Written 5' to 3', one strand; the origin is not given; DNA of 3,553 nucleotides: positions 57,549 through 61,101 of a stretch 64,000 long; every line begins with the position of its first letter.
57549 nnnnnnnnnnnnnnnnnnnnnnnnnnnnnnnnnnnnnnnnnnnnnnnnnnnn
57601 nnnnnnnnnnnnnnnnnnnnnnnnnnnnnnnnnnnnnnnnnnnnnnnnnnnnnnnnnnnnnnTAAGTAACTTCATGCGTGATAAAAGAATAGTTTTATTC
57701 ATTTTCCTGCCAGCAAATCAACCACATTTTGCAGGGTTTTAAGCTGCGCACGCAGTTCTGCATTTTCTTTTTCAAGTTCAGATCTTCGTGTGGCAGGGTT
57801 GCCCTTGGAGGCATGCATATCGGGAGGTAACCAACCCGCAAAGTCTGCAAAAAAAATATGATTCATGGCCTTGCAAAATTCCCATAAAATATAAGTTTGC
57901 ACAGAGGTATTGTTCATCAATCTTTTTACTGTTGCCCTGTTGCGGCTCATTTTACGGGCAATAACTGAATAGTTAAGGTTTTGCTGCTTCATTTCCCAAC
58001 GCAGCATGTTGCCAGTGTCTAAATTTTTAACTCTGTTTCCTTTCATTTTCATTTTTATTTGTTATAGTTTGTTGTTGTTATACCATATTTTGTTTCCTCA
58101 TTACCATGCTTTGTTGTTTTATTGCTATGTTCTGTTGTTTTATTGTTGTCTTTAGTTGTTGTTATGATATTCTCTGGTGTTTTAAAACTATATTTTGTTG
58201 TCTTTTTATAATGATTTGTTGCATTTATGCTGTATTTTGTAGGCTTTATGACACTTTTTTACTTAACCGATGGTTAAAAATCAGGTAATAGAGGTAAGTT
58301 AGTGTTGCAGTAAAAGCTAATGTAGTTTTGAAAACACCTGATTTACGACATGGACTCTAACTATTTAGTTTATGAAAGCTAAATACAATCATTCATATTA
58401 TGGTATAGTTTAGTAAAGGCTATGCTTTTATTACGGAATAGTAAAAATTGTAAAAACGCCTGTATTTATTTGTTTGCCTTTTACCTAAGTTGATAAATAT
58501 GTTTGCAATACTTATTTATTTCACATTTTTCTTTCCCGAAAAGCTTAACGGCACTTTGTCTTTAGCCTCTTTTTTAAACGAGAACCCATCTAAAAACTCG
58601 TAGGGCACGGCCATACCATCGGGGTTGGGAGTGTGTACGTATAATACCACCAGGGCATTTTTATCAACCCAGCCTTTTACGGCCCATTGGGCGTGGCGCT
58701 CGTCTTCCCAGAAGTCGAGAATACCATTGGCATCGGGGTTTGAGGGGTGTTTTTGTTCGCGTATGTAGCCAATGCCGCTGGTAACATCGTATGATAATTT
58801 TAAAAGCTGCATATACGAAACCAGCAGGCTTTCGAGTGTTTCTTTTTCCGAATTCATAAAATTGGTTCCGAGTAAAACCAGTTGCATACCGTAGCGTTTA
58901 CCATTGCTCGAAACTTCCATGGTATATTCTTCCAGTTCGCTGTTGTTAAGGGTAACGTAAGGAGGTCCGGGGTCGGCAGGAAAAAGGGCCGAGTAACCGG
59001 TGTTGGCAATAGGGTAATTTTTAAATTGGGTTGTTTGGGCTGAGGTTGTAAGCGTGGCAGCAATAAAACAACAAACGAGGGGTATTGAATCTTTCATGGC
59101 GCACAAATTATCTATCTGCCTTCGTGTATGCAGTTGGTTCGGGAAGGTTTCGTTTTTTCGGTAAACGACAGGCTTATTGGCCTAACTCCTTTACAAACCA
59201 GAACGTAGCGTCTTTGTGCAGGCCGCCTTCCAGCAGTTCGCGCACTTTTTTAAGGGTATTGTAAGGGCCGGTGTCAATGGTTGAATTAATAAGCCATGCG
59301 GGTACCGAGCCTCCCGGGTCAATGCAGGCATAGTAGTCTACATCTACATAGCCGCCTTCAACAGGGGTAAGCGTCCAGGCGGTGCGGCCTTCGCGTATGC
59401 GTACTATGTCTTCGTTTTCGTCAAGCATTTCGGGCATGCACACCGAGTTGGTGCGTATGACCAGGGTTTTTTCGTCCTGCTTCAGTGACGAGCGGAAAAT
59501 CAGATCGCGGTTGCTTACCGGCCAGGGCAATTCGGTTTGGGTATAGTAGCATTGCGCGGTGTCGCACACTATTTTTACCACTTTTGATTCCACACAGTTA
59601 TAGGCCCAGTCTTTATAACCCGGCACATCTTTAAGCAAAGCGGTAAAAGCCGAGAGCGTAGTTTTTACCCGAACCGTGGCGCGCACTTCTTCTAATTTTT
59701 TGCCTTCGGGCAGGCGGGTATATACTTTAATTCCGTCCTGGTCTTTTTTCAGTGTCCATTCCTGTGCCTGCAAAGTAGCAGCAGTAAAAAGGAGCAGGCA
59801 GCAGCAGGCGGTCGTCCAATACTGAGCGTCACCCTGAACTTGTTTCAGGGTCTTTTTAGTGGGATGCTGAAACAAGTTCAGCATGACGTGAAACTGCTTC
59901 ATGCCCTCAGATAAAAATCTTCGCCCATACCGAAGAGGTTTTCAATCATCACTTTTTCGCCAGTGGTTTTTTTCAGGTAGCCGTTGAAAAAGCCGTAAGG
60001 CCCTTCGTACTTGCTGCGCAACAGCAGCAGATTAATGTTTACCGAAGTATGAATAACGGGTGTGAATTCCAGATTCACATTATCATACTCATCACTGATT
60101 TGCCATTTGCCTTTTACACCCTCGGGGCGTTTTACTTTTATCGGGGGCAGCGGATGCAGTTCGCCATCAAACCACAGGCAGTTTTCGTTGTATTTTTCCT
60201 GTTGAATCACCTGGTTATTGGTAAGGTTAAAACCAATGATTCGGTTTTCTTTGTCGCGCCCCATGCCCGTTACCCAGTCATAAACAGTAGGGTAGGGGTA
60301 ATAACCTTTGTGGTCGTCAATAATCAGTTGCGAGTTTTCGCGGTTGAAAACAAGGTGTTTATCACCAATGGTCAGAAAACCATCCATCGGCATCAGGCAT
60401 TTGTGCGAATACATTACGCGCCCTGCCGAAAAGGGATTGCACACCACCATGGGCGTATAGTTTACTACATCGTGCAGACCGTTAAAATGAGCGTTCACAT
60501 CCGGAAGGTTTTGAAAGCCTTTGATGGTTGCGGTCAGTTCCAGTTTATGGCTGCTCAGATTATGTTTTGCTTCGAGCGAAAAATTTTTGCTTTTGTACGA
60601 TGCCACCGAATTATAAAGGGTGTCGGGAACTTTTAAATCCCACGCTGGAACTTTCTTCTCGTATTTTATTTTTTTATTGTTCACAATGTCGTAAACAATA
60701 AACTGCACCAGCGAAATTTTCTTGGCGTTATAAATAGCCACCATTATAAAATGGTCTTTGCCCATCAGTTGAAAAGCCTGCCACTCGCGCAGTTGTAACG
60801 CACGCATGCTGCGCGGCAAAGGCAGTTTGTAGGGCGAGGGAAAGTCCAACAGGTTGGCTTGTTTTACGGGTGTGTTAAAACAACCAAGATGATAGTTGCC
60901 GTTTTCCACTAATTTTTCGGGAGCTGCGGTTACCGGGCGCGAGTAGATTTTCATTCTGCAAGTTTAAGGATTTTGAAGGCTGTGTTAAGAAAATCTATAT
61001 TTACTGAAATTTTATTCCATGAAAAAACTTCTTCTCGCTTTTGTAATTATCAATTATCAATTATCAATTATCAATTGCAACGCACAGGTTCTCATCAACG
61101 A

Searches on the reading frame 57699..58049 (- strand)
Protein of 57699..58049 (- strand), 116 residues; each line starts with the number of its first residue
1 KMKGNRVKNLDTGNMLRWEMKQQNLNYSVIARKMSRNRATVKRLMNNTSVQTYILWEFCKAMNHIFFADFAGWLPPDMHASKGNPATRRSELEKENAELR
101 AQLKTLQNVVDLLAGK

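Call 3: search_protein_families(library=pfam, proteins=[window:57699-58049:-], max_evalue=1)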
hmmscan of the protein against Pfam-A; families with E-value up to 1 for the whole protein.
window:57699-58049:- (116 aa): 7 families
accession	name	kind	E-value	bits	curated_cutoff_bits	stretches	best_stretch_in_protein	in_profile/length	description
PF07716.20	bZIP_2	-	0.029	14.9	22.3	1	87-107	32-52/54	Basic region leucine zipper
PF13443.12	HTH_26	-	0.033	14.9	22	1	18-63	4-51/63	Cro/C1-type HTH DNA-binding domain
PF11427.14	HTH_Tnp_Tc3_1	-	0.045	14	21.1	1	20-47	16-43/50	Tc3 transposase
PF12808.12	Mto2_bdg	-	0.048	14.4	22.3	1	90-107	32-49/52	Micro-tubular organiser Mto1 C-term Mto2-binding region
PF13936.12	HTH_38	-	0.051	13.8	27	1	20-44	16-40/44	Helix-turn-helix domain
PF06694.16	Plant_NMP1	-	0.13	11.8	25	1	67-116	143-192/318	Plant nuclear matrix protein 1 (NMP1)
PF00170.26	bZIP_1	-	0.44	11.1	27.6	1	87-111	33-57/64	bZIP transcription factor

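Call 4: search_protein_families(library=ncbifam, proteins=[window:57699-58049:-], max_evalue=1)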
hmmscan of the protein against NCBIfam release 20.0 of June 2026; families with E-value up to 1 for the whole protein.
window:57699-58049:- (116 aa): 2 families
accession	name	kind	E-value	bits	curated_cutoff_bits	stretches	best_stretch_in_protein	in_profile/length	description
NF033546.1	transpos_IS21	equivalog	0.067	12.7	160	1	18-105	2-63/294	IS21 family transposase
TIGR04111.1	BcepMu_gp16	hypoth_equivalog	0.13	12.2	34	1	13-49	2-38/55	phage-associated protein, BcepMu gp16 family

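Call 5: search_protein_families(library=padloc, proteins=[window:57699-58049:-], max_evalue=1)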
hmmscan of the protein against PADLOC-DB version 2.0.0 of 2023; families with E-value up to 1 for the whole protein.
window:57699-58049:- (116 aa): 0 families

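Call 36: search_protein_families(library=phrogs, proteins=[window:57699-58049:-], max_evalue=0.1)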
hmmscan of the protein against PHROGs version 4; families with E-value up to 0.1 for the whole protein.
window:57699-58049:- (116 aa): 5 families
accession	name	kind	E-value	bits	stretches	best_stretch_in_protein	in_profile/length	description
phrog_6267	-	transcription regulation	0.0067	17.4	1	12-48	30-66/101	transcriptional repressor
phrog_3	-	transcription regulation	0.0083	16.9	1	6-68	83-148/430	transcriptional repressor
phrog_1373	-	transcription regulation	0.03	15.3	1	13-50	65-103/166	transcriptional regulator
phrog_7582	-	unknown function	0.052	14.2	1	76-109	126-159/197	-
phrog_2439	-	transcription regulation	0.078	12.8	1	12-111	8-103/367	transcriptional regulator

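Call 73: search_solved_structures(query=window:57699-58049:-, max_evalue=10)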
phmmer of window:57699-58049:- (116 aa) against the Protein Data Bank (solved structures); distinct sequences matched with E-value up to 10: 3.
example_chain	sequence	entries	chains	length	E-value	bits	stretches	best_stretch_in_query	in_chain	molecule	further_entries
8qoh_B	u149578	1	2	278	0.76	13.1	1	21-65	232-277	kinetochore protein KKT14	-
7nyw_A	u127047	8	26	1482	8.5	9.7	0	39-112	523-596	Chromosome partition protein MukB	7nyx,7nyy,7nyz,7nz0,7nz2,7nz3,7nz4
9gm6_A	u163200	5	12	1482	8.5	9.7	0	39-112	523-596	Chromosome partition protein MukB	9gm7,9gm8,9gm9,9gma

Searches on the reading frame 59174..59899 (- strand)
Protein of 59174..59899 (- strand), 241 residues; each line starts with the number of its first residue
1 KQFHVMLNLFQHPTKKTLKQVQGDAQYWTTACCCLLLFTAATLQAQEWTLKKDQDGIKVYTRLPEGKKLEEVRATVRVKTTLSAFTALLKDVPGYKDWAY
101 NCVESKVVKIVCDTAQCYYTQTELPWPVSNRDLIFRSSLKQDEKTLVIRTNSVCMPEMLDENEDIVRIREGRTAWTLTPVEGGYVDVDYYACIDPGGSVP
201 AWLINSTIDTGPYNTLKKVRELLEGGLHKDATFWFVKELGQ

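Call 27: search_protein_families(library=pfam, proteins=[window:59174-59899:-], max_evalue=0.0001)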
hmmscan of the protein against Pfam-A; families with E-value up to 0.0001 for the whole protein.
window:59174-59899:- (241 aa): 1 family
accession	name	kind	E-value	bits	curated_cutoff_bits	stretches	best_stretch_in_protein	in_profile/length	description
PF01852.25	START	-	3.9e-20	72.5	22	1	36-223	9-201/207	START domain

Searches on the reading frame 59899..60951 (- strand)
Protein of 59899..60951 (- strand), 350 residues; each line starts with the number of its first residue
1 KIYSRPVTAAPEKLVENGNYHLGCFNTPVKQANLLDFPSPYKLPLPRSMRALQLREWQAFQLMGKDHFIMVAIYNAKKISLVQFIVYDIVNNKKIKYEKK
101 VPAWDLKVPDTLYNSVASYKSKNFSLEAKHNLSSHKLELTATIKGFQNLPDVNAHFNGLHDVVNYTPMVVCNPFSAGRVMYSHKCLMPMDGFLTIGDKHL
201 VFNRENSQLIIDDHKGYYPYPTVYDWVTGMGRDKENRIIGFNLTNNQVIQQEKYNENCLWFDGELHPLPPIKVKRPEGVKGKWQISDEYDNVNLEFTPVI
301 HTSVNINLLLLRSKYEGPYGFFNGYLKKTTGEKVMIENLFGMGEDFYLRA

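Call 27: search_protein_families(library=pfam, proteins=[window:59899-60951:-], max_evalue=0.0001)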
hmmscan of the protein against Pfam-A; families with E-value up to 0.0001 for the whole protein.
window:59899-60951:- (350 aa): 1 family
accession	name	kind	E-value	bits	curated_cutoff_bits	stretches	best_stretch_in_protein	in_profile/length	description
PF10974.15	DUF2804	-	8.5e-45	153.8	26.9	1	16-347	13-336/339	Domain of unknown function (DUF2804)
